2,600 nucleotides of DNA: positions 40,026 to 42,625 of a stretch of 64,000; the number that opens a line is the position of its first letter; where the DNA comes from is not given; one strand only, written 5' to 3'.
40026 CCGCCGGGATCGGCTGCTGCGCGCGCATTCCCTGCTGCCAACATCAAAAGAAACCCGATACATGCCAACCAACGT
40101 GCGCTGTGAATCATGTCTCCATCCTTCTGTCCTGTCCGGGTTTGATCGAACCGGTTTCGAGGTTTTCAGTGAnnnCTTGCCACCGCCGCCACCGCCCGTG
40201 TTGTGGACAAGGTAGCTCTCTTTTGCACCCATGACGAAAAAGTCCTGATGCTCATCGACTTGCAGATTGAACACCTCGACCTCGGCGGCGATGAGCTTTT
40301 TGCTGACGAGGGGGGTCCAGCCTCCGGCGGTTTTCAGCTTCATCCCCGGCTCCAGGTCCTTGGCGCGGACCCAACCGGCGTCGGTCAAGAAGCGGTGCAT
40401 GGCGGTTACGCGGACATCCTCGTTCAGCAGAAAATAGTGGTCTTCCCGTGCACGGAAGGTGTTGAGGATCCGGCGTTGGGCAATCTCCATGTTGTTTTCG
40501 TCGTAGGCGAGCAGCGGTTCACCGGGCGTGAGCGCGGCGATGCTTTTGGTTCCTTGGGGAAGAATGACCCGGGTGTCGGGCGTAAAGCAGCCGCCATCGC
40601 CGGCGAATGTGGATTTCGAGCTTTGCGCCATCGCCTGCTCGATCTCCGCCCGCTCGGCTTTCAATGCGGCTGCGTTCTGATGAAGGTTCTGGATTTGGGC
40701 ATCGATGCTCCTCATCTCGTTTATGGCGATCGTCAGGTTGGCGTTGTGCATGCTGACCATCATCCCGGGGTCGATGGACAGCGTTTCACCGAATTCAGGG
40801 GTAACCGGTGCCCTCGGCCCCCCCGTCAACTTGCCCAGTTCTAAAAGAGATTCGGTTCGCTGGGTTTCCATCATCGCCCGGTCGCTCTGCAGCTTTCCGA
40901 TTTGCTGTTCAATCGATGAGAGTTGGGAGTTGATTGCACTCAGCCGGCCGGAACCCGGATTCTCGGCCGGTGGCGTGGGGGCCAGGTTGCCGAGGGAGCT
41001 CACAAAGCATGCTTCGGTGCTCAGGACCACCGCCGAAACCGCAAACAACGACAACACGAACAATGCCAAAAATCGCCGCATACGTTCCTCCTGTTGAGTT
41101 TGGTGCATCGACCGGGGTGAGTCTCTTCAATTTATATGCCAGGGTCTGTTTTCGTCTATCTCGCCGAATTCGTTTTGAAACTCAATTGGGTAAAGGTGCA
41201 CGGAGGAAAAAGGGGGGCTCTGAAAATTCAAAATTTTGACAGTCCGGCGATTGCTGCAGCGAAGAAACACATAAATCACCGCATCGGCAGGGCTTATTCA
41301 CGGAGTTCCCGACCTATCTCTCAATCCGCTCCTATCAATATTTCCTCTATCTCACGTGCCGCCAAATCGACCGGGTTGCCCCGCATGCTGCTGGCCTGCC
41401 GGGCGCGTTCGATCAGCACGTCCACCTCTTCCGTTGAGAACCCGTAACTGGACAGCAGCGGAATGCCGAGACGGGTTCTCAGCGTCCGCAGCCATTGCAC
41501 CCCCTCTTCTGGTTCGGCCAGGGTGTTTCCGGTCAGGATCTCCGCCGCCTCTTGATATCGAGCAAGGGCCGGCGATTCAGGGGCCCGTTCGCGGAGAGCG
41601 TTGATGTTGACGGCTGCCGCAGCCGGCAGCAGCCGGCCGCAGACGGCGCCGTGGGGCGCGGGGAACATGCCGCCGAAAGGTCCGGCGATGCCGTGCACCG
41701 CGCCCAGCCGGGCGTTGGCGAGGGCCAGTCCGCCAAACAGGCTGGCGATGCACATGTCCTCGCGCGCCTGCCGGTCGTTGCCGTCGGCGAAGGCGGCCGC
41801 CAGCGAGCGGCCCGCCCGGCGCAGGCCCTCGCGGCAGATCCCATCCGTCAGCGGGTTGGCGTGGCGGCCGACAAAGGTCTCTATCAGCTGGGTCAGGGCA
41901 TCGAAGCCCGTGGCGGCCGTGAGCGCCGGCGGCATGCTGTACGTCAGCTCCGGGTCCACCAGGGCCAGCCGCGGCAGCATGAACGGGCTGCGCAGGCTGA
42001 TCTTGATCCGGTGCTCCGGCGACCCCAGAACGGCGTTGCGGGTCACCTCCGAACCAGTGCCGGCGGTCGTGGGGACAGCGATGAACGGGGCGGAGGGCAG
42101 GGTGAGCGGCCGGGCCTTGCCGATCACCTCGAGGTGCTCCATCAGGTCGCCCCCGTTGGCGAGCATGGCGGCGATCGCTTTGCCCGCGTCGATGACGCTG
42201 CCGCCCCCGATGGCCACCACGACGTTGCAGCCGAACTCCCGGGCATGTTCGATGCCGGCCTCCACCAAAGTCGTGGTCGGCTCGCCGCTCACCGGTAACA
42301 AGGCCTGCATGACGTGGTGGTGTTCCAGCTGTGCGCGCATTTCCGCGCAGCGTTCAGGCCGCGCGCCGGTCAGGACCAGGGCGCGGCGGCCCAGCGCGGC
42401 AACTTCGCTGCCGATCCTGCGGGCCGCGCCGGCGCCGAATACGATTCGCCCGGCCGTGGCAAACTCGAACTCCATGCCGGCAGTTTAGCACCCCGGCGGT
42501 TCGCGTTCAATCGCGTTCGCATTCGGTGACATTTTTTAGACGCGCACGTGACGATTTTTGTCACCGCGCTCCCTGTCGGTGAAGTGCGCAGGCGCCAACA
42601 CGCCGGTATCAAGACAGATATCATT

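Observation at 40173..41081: Secreted coiled-coil protein ending in a Hedgehog/intein-type Hint domain with an 8-residue C-extein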

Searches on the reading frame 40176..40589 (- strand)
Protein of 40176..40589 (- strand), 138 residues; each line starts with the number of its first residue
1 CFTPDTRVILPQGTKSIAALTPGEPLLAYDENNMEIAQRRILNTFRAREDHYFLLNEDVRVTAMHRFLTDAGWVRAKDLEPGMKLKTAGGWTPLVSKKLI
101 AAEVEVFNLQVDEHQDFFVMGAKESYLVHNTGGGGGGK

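Call 77: search_dna_similar(query=window:40176-40589:-, collection=plasmids, mode=protein, max_evalue=0.001, max_rows=30)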
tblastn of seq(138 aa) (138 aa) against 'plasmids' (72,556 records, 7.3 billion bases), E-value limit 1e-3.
Records with a match: 94; places in all: 109; records where one place covers at least 80% of the query: 93.
Best place of each record, by identity: <60% 94.
By first word of the organism name: Streptomyces 74; Leptospira 4; Oscillatoria 2; Embleya 2; Kitasatospora 2; Neisseria 2; Roseomonas 1; Nostoc 1; Persicobacter 1; Nonomuraea 1; and 4 more.
By predicted mobility (MOB-suite, as given by PLSDB): non-mobilizable 65; mobilizable 23; conjugative 6.
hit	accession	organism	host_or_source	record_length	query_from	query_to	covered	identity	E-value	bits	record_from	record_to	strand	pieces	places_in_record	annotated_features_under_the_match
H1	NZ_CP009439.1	Streptomyces glaucescens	soil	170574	1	138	100%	33.8%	6e-14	74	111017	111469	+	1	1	polymorphic toxin-type HINT domain-containing protein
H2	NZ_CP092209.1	Leptospira weilii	Homo sapiens,blood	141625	1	138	100%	32.6%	9e-8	57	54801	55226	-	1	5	TIGR04388 family protein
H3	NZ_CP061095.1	Roseomonas marmotae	Marmota himalayana,pure culture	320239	1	130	94%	34.1%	3e-8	58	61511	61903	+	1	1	hypothetical protein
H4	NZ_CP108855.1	Streptomyces sp. NBC_00841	-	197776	2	130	93%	34.2%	2e-9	61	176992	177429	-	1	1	DNRLRE domain-containing protein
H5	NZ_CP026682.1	Nostoc sp. 'Peltigera membranacea cyanobiont' N6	Lichen thallus,Peltigera membranacea ...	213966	1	134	97%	32.6%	2e-7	56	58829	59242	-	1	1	polymorphic toxin-type HINT domain-containing protein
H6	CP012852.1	Persicobacter sp. JZB09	cell culture,soil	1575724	1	134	97%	32.6%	7e-12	68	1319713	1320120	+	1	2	none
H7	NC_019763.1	Oscillatoria nigro-viridis PCC 7112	-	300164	1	133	96%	31.7%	4e-7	55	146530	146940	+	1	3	putative Ig domain-containing protein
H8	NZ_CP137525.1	Streptomyces coeruleorubidus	cell culture,soil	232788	2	130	93%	31.7%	2e-7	56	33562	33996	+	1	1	RHS repeat-associated core domain-containing protein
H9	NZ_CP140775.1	Streptomyces goshikiensis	cell culture,soil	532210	2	134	96%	30.7%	1e-7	56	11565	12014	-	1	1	ricin-type beta-trefoil lectin domain protein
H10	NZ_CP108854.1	Streptomyces sp. NBC_00841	-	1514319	1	130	94%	31.3%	8e-7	54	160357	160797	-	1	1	record has no annotation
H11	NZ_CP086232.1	Streptomyces clavuligerus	whole organism,soil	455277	1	131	95%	31.0%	6e-9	60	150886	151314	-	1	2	DddA-like double-stranded DNA deaminase toxin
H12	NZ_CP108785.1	Embleya sp. NBC_00888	-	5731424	2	135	97%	30.1%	8e-8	57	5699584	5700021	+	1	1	none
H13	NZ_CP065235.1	Streptomyces clavuligerus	cell culture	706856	2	134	96%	30.3%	6e-8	57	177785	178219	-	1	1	polymorphic toxin-type HINT domain-containing protein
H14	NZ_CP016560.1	Streptomyces clavuligerus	-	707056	2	134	96%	30.3%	6e-8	57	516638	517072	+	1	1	polymorphic toxin-type HINT domain-containing protein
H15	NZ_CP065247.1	Streptomyces clavuligerus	cell culture,lab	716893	2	134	96%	30.3%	6e-8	57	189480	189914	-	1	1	polymorphic toxin-type HINT domain-containing protein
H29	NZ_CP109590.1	Streptomyces sp. NBC_01361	-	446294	2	132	95%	30.8%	5e-9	60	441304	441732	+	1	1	polymorphic toxin-type HINT domain-containing protein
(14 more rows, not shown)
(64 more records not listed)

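Call 78: get_annotated_region(hit=H1, flank=900)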
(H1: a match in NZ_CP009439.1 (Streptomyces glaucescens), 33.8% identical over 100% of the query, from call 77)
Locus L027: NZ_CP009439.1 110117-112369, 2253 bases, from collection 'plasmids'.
description: Streptomyces glaucescens strain GLA.O plasmid pSglau1, complete sequence
organism: Streptomyces glaucescens (NCBI taxid 1907)
taxonomy: Bacteria; Actinomycetota; Actinomycetes; Kitasatosporales; Streptomycetaceae; Streptomyces; Streptomyces glaucescens
host: -; source: soil; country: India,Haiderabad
typing (MOB-suite, as given by PLSDB): mobilizable; replicon rep_cluster_1921,rep_cluster_1974; relaxase MOBF
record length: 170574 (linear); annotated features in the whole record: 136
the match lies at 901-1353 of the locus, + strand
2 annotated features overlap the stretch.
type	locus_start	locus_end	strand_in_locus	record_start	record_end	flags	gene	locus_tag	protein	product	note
CDS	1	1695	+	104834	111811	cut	-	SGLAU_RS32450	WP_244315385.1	polymorphic toxin-type HINT domain-containing protein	-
CDS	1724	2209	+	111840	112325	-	-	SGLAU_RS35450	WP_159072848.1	hypothetical protein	-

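Call 79: get_annotated_region(hit=H2, flank=900)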
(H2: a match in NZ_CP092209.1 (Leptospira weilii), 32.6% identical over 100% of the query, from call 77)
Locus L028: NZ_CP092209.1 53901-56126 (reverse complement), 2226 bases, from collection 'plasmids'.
description: Leptospira weilii strain FMAS_RT1 plasmid unnamed2, complete sequence
organism: Leptospira weilii (NCBI taxid 28184)
taxonomy: Bacteria; Spirochaetota; Spirochaetia; Leptospirales; Leptospiraceae; Leptospira; Leptospira weilii
host: -; source: Homo sapiens,blood; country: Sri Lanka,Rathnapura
typing (MOB-suite, as given by PLSDB): non-mobilizable
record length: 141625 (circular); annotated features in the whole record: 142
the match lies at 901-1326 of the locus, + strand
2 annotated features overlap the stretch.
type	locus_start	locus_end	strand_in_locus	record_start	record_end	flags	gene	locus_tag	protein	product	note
CDS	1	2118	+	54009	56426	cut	-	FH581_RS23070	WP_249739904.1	TIGR04388 family protein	-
CDS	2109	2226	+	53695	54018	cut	-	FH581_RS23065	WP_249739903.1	hypothetical protein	-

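Call 80: get_annotated_region(hit=H3, flank=900)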
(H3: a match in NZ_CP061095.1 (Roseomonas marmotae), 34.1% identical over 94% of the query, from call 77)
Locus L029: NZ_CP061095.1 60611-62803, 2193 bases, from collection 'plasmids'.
description: Roseomonas marmotae strain 1318 plasmid p1318-4
organism: Roseomonas marmotae (NCBI taxid 2768161)
taxonomy: Bacteria; Pseudomonadota; Alphaproteobacteria; Rhodospirillales; Acetobacteraceae; Roseomonas; Roseomonas marmotae
host: -; source: Marmota himalayana,pure culture; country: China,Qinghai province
typing (MOB-suite, as given by PLSDB): non-mobilizable
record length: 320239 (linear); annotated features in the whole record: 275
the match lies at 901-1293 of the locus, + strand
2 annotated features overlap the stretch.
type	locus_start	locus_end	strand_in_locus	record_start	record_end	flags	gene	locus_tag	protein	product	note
CDS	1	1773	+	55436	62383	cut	-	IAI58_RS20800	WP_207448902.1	hypothetical protein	-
CDS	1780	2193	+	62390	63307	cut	-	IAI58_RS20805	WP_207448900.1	hypothetical protein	-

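Call 81: get_annotated_region(hit=H4, flank=900)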
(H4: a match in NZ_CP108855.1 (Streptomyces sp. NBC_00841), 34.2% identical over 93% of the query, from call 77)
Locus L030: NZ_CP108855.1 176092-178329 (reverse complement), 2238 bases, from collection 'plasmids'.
description: Streptomyces sp. NBC_00841 plasmid unnamed2
organism: Streptomyces sp. NBC_00841 (NCBI taxid 2975847)
taxonomy: Bacteria; Actinomycetota; Actinomycetes; Kitasatosporales; Streptomycetaceae; Streptomyces; Streptomyces sp. NBC 00841
host: -; source: -; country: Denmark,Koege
typing (MOB-suite, as given by PLSDB): non-mobilizable
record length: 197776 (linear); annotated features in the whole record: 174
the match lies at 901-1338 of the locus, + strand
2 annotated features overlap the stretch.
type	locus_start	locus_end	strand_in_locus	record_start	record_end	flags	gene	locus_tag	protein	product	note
CDS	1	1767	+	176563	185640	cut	-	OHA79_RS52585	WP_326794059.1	DNRLRE domain-containing protein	-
CDS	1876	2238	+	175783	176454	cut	-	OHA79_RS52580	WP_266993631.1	hypothetical protein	-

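Call 82: get_annotated_region(hit=H5, flank=900)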
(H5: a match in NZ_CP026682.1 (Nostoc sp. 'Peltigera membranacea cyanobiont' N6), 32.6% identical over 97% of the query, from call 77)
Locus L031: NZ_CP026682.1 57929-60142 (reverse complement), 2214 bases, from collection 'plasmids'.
description: Nostoc sp. 'Peltigera membranacea cyanobiont' N6 plasmid pNPM1, complete sequence
organism: Nostoc sp. 'Peltigera membranacea cyanobiont' N6 (NCBI taxid 1261031)
taxonomy: Bacteria; Cyanobacteriota; Cyanophyceae; Nostocales; Nostocaceae; Nostoc; Nostoc sp. 'Peltigera membranacea cyanobiont' N6
host: -; source: Lichen thallus,Peltigera membranacea thallus; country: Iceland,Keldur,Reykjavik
typing (MOB-suite, as given by PLSDB): conjugative; relaxase MOBF; mating-pair formation MPF_T
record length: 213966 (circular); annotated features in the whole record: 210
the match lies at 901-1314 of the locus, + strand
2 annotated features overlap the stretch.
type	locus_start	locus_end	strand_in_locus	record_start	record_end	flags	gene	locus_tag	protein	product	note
CDS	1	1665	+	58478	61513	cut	-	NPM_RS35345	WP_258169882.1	polymorphic toxin-type HINT domain-containing protein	-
CDS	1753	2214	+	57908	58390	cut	-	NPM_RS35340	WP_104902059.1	hypothetical protein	-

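Call 83: get_annotated_region(hit=H6, flank=900)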
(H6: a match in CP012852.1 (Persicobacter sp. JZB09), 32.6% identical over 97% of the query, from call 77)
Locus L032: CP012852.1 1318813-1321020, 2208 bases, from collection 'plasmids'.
description: Persicobacter sp. JZB09 plasmid JZB09-Plasmid1, complete sequence
organism: Persicobacter sp. JZB09 (NCBI taxid 1085624)
taxonomy: Bacteria; Bacteroidota; Cytophagia; Cytophagales; Persicobacteraceae; Persicobacter; Persicobacter sp. JZB09
host: -; source: cell culture,soil; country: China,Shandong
typing (MOB-suite, as given by PLSDB): non-mobilizable
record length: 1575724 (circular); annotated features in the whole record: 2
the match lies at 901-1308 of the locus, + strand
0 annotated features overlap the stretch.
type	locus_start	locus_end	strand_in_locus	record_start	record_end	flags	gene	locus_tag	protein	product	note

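Call 84: get_annotated_region(hit=H7, flank=900)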
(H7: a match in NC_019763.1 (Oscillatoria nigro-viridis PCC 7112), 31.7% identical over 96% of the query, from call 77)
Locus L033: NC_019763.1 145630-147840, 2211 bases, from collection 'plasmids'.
description: Oscillatoria nigro-viridis PCC 7112 plasmid pOSC7112.01, complete sequence
organism: Oscillatoria nigro-viridis PCC 7112 (NCBI taxid 179408)
taxonomy: Bacteria; Cyanobacteriota; Cyanophyceae; Oscillatoriales; Oscillatoriaceae; Oscillatoria; Oscillatoria nigro-viridis; Oscillatoria nigro-viridis PCC 7112
host: -; source: -; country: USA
typing (MOB-suite, as given by PLSDB): conjugative; replicon rep_cluster_1695; relaxase MOBP; mating-pair formation MPF_T
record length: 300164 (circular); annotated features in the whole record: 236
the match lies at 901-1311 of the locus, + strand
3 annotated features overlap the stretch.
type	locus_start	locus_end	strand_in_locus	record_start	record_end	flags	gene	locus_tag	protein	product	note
CDS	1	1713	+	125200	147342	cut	-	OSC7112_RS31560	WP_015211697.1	putative Ig domain-containing protein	-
CDS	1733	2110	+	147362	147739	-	-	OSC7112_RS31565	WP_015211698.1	hypothetical protein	-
CDS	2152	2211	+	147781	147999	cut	-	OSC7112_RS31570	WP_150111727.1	hypothetical protein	-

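Call 85: get_annotated_region(hit=H8, flank=900)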
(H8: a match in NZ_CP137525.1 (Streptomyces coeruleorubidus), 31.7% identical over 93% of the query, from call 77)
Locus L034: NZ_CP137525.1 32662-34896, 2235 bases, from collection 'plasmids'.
description: Streptomyces coeruleorubidus strain CICC 11043 plasmid unnamed, complete sequence
organism: Streptomyces coeruleorubidus (NCBI taxid 116188)
taxonomy: Bacteria; Actinomycetota; Actinomycetes; Kitasatosporales; Streptomycetaceae; Streptomyces; Streptomyces coeruleorubidus
host: -; source: cell culture,soil; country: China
typing (MOB-suite, as given by PLSDB): non-mobilizable; replicon rep_cluster_1910
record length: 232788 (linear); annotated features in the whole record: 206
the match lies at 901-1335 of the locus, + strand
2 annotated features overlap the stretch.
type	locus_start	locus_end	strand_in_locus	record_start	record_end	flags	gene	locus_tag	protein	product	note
CDS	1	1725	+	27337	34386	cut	-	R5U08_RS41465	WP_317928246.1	RHS repeat-associated core domain-containing protein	-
CDS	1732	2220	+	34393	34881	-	-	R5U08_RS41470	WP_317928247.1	hypothetical protein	-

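Call 86: get_annotated_region(hit=H9, flank=900)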
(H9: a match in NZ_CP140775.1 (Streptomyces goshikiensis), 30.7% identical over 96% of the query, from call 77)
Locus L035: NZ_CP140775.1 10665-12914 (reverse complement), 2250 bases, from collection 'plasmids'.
description: Streptomyces goshikiensis strain B-1662 plasmid unnamed1, complete sequence
organism: Streptomyces goshikiensis (NCBI taxid 1942)
taxonomy: Bacteria; Actinomycetota; Actinomycetes; Kitasatosporales; Streptomycetaceae; Streptomyces; Streptomyces goshikiensis
host: -; source: cell culture,soil; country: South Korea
typing (MOB-suite, as given by PLSDB): non-mobilizable
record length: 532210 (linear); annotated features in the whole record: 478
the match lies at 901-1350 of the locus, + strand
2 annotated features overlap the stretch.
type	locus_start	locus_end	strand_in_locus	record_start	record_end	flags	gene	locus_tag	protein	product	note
CDS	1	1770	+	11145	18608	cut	-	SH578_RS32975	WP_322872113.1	ricin-type beta-trefoil lectin domain protein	-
CDS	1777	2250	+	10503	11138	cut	-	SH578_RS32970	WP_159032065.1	hypothetical protein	-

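Call 87: get_annotated_region(hit=H11, flank=900)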
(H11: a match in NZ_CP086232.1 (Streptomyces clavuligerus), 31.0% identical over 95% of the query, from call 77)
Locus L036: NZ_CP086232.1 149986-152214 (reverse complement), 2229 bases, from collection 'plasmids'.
description: Streptomyces clavuligerus strain DSM 738 plasmid pSCL3, complete sequence
organism: Streptomyces clavuligerus (NCBI taxid 1901)
taxonomy: Bacteria; Actinomycetota; Actinomycetes; Kitasatosporales; Streptomycetaceae; Streptomyces; Streptomyces clavuligerus
host: -; source: whole organism,soil; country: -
typing (MOB-suite, as given by PLSDB): non-mobilizable
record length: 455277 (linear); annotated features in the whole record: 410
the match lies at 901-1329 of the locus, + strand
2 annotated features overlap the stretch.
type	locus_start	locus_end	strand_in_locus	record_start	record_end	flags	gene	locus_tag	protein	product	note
CDS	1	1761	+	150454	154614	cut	-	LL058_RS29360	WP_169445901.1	DddA-like double-stranded DNA deaminase toxin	-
CDS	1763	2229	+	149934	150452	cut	-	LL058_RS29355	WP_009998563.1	Imm1 family immunity protein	-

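Call 88: get_annotated_region(hit=H13, flank=900)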
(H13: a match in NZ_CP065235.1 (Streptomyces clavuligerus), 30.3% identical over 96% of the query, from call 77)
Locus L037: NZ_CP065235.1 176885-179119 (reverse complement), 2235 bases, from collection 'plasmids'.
description: Streptomyces clavuligerus strain F1D18 plasmid pF1D18A, complete sequence
organism: Streptomyces clavuligerus (NCBI taxid 1901)
taxonomy: Bacteria; Actinomycetota; Actinomycetes; Kitasatosporales; Streptomycetaceae; Streptomyces; Streptomyces clavuligerus
host: -; source: cell culture; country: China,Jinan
typing (MOB-suite, as given by PLSDB): non-mobilizable; replicon rep_cluster_12,rep_cluster_1922
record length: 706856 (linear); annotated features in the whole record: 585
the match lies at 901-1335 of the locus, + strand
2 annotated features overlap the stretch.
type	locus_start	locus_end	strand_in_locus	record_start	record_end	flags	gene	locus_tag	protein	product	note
CDS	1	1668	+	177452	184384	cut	-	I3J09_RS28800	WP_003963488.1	polymorphic toxin-type HINT domain-containing protein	-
CDS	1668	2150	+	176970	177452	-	-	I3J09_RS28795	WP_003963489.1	SMI1/KNR4 family protein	GO:0042546 - cell wall biogenesis [Evidence IEA]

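Call 89: get_annotated_region(hit=H29, flank=900)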
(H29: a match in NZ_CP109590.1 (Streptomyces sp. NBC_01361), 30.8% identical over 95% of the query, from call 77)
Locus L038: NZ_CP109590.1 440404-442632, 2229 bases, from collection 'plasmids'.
description: Streptomyces sp. NBC_01361 plasmid unnamed1, complete sequence
organism: Streptomyces sp. NBC_01361 (NCBI taxid 2903838)
taxonomy: Bacteria; Actinomycetota; Actinomycetes; Kitasatosporales; Streptomycetaceae; Streptomyces; Streptomyces sp. NBC 01361
host: -; source: -; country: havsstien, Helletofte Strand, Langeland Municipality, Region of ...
typing (MOB-suite, as given by PLSDB): non-mobilizable
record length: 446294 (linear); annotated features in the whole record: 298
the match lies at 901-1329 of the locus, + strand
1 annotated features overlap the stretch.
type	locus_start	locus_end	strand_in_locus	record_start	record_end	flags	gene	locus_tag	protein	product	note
CDS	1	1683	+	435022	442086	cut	-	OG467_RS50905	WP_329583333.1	polymorphic toxin-type HINT domain-containing protein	-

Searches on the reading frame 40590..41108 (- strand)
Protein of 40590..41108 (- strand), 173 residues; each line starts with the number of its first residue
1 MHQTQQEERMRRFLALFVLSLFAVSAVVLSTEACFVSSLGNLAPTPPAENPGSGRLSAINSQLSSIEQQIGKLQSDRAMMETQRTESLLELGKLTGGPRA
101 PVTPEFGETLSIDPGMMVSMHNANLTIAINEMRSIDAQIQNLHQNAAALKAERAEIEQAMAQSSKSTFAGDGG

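Call 33: search_protein_representatives(alignment_id=A4)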
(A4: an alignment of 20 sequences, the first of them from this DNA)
Query: 20 sequences, 161 profile positions. Proteins with E-value up to 0.001 (for the whole library): 18; up to 1e-10: 11; up to 1e-30: 7. The best 18 are listed.
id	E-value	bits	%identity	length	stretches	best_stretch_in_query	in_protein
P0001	3.4e-65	235.0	-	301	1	5-161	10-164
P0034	4.6e-55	202.0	-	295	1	1-153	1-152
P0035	5.3e-55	201.8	-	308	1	1-153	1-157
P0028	3.9e-50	186.0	-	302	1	1-161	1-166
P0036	3.6e-47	176.4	-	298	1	1-156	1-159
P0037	6.9e-39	149.4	-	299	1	7-152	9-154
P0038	8.3e-32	126.4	-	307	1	6-156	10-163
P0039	4.3e-27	111.1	-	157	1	35-161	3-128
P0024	3.3e-25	105.0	-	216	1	83-161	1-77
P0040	2.5e-22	95.6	-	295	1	13-153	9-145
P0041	2.3e-21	92.5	-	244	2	85-143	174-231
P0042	2.4e-09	53.4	-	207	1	97-148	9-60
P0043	1.1e-07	48.0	-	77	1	104-152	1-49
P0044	1.2e-07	47.9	-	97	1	118-160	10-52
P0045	1.2e-06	44.6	-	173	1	2-148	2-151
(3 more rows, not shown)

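Call 60: search_solved_structures(query=A4, max_evalue=1)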
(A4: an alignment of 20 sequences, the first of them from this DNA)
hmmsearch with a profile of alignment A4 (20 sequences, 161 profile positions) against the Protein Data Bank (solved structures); distinct sequences matched with E-value up to 1: 17.
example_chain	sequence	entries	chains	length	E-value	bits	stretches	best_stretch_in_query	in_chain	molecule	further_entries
3thf_A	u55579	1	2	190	0.005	19.8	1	25-132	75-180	Protein Shroom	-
9tlt_A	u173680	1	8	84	0.012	18.5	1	127-152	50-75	Sc-apCC-2-KLHL20-4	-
9tlw_A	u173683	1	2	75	0.021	17.8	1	118-150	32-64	Sc-apCC-2-MCL-1-4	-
2l5g_B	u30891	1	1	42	0.027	17.4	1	118-150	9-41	Putative uncharacterized protein NCOR2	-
7q1s_E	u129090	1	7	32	0.11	15.5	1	44-69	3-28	apCC-Di-A_var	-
9tls_A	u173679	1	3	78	0.15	15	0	130-150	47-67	Sc-apCC-2-KLHL20-3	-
1u2u_A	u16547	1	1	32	0.22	14.5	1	126-151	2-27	General control protein GCN4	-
7upq_B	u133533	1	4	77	0.22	14.5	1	120-160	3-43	DHT03 protein B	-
7upo_B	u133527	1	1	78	0.32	13.9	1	120-160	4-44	DHT03 protein B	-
6j5t_G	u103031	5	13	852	0.34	13.9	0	10-82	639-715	Disease resistance RPP13-like protein 4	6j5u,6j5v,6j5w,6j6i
7q1r_A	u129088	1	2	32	0.41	13.6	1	44-68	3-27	apCC-Di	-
3utk_A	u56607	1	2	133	0.44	13.5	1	5-52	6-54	Lipoprotein outS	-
2yny_A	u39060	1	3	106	0.64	13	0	103-138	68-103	GENERAL CONTROL PROTEIN GCN4, PUTATIVE INNER MEMBRANE PROTEIN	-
9tlm_A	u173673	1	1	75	0.77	12.7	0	132-151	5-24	Sc-apCC-2-MCL-1-1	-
1bb1_C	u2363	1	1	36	0.78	12.7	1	119-150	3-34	DESIGNED, THERMOSTABLE HETEROTRIMERIC COILED COIL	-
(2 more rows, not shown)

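Call 68: find_encoding_contigs(protein=P0045, flank=3000, max_places=3)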
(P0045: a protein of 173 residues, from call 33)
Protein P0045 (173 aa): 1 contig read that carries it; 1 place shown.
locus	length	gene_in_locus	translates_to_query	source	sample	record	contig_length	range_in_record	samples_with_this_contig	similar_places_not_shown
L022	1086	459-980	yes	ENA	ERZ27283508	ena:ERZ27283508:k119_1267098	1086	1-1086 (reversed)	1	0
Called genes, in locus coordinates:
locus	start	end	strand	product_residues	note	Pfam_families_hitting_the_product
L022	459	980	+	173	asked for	-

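Call 71: find_related_loci(query=P0045, collection=metagenome_contigs, flank=5000)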
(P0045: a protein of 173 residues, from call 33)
Query P0045 (173 aa) in metagenome_contigs; peptide patterns used: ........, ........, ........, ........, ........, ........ (x = any residue, [..] = any of these).
214 stretches matched a pattern, but none encodes a relative of the query by tblastn (E <= 1e-3).
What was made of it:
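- Tried and rejected: A metagenome scan seeded with P0045 found none (call 71).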

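Call 72: find_related_loci(query=A4, collection=metagenome_contigs, flank=3000)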
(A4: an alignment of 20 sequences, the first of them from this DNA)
Query A4 (173 aa) in metagenome_contigs; peptide patterns used: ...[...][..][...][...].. (x = any residue, [..] = any of these).
15 stretches matched a pattern; 4 encode a relative of the query (tblastn E <= 1e-3); 4 distinct loci.
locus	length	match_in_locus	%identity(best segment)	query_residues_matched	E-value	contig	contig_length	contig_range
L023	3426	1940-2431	47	3-168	7e-43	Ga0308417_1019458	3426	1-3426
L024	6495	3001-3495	45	3-168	2e-38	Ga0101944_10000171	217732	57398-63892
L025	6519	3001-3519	48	2-172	9e-42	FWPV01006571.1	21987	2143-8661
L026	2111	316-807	42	10-172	7e-35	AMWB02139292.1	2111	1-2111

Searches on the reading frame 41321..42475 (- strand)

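Call 3: search_protein_families(library=pfam, proteins=[window:41321-42475:-], max_evalue=1)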
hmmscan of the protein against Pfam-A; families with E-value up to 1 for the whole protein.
window:41321-42475:- (384 aa): 5 families
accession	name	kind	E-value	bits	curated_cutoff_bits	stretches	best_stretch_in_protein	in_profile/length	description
PF00465.25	Fe-ADH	-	2.6e-46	157.7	31.3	1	10-175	3-168/168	Iron-containing alcohol dehydrogenase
PF25137.1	ADH_Fe_C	-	1.4e-34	119.9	27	1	186-380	1-190/194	Fe-containing alcohol dehydrogenase family, C-terminal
PF13685.12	Fe-ADH_2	-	1.5e-07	31.9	28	1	13-104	2-96/149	Iron-containing alcohol dehydrogenase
PF08291.16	Peptidase_M15_3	-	0.1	13.2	23.2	1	323-375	26-78/108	Peptidase M15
PF01192.27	RNA_pol_Rpb6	-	0.34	11.4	26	1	354-378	16-48/53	RNA polymerase Rpb6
